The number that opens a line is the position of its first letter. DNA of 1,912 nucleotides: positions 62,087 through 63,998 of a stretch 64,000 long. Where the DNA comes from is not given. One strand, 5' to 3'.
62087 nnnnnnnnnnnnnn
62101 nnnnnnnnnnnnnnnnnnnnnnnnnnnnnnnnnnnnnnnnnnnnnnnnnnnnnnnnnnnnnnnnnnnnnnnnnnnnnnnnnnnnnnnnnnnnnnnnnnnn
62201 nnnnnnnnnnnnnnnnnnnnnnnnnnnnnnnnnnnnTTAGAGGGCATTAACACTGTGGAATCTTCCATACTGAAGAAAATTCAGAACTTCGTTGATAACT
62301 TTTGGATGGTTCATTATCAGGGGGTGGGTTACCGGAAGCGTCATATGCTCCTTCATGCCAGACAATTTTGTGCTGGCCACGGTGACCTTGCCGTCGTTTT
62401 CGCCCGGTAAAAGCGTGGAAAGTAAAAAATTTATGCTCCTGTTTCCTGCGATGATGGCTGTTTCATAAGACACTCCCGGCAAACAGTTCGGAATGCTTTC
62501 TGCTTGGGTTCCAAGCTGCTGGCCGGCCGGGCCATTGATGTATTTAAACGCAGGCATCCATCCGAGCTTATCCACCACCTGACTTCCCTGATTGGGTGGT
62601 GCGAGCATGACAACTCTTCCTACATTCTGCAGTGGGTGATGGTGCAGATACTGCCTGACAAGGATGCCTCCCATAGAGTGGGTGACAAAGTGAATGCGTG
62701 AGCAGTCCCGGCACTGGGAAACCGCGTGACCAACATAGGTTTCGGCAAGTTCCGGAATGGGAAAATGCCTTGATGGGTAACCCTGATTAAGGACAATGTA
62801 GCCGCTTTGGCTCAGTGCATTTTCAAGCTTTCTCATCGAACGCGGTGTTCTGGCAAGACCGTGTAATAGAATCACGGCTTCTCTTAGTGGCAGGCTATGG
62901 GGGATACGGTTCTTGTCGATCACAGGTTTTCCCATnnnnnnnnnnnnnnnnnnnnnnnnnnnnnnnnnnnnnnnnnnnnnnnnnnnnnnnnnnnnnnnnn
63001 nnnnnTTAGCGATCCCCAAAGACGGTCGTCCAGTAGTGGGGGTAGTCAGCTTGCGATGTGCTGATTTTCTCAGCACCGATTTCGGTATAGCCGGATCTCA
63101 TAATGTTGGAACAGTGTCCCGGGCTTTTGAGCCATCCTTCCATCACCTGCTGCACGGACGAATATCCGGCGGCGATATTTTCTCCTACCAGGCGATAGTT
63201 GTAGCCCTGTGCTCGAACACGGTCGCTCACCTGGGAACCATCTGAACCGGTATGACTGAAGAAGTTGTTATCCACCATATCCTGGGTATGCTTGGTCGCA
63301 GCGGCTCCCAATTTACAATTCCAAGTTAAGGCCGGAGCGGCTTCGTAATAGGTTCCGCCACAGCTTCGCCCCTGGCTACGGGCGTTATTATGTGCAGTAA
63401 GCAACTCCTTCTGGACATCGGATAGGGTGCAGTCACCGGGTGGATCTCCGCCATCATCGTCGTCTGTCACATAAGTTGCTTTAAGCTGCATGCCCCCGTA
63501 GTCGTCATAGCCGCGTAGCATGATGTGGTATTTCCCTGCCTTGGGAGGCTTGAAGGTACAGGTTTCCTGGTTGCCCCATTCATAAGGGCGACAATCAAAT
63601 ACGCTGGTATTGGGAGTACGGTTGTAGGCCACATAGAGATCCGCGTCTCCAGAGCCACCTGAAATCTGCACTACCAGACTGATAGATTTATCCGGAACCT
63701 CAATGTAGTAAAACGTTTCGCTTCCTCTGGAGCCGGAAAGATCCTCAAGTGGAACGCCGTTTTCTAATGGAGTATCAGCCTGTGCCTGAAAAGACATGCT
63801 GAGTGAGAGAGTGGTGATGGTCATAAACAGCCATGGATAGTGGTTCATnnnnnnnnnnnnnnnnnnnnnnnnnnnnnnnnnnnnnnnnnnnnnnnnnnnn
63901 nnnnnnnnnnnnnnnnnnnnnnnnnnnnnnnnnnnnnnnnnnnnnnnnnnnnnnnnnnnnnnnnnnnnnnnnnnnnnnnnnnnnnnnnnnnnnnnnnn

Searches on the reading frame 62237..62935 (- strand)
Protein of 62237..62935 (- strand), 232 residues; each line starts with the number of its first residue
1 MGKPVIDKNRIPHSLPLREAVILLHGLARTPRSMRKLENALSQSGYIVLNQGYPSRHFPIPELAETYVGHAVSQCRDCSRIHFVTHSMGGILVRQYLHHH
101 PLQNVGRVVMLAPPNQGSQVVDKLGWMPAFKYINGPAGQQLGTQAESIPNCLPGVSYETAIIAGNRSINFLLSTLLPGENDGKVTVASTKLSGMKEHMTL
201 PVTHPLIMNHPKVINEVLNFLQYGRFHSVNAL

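Call 7: search_protein_families(library=pfam, proteins=[window:62237-62935:-])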
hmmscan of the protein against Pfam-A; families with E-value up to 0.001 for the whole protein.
window:62237-62935:- (232 aa): 5 families
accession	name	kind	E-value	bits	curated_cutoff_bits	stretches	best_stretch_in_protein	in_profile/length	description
PF12697.13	Abhydrolase_6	-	1e-06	30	26.3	1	21-129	1-110/217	Alpha/beta hydrolase family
PF00561.26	Abhydrolase_1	-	5e-06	26.8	25.8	1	20-124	2-103/245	alpha/beta hydrolase fold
PF12146.15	Hydrolase_4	-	1.2e-05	25.2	27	0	78-120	75-116/239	Serine aminopeptidase, S33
PF02089.21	Palm_thioest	-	0.0002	21.6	26.8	1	21-124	2-119/254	Palmitoyl protein thioesterase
PF24096.1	DUF7379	-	0.00056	20.3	33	1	80-127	71-124/191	Domain of unknown function (DUF7379)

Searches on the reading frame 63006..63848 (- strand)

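Call 7: search_protein_families(library=pfam, proteins=[window:63006-63848:-])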
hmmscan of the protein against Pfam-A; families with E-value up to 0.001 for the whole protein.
window:63006-63848:- (280 aa): 2 families
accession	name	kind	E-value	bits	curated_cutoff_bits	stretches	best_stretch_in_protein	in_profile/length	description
PF00188.32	CAP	-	6.1e-20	72.7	21.1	1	150-277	1-117/117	Cysteine-rich secretory protein family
PF04151.21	PPC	-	7.8e-18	65.6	25.9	1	45-113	3-70/70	Bacterial pre-peptidase C-terminal domain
